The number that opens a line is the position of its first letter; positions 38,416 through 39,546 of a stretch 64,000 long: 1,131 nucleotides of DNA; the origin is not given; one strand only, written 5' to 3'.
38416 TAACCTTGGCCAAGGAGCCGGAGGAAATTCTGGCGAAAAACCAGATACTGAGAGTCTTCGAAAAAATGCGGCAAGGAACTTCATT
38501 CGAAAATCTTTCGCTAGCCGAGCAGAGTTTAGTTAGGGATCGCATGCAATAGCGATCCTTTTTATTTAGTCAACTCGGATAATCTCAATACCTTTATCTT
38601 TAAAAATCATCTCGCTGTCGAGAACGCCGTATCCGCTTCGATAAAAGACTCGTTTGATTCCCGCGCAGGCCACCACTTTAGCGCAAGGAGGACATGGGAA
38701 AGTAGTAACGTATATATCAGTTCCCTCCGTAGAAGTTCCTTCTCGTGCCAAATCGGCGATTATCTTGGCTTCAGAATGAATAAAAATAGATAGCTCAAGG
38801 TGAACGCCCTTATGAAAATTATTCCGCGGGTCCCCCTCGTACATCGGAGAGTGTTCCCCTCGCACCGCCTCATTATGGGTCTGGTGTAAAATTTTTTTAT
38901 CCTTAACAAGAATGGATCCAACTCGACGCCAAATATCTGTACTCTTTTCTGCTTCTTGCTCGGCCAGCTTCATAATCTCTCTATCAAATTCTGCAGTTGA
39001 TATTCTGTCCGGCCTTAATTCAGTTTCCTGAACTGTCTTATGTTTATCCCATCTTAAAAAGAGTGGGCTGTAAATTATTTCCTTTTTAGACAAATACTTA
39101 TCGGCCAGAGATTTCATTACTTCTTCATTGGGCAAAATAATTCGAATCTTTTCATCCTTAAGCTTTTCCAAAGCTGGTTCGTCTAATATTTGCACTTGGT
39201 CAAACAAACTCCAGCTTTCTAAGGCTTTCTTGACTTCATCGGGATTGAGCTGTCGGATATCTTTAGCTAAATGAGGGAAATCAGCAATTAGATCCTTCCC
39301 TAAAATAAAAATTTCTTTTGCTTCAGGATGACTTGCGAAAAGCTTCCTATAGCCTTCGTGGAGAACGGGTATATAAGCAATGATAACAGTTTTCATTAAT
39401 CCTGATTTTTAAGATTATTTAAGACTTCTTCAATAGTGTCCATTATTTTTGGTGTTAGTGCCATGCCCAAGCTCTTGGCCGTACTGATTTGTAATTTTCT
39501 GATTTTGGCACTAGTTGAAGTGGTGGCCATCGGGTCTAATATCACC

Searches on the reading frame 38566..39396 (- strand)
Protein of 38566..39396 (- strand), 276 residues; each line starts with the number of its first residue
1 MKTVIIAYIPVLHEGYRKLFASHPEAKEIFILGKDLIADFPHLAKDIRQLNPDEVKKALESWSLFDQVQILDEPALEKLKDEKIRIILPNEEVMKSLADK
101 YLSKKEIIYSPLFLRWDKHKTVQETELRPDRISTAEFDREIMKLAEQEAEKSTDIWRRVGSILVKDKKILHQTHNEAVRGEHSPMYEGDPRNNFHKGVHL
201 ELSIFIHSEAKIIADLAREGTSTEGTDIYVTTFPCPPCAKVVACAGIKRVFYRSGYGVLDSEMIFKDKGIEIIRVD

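Call 78: search_protein_families(library=pfam, proteins=[window:38566-39396:-], max_evalue=0.00001)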
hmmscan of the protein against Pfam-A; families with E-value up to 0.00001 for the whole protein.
window:38566-39396:- (276 aa): 2 families
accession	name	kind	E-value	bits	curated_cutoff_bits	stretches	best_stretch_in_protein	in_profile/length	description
PF00383.29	dCMP_cyt_deam_1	-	1.3e-15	57.6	25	1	137-252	3-100/102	Cytidine and deoxycytidylate deaminase zinc-binding region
PF14437.12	MafB19-deam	-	3.4e-09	37.2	27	1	139-256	4-106/142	MafB19-like deaminase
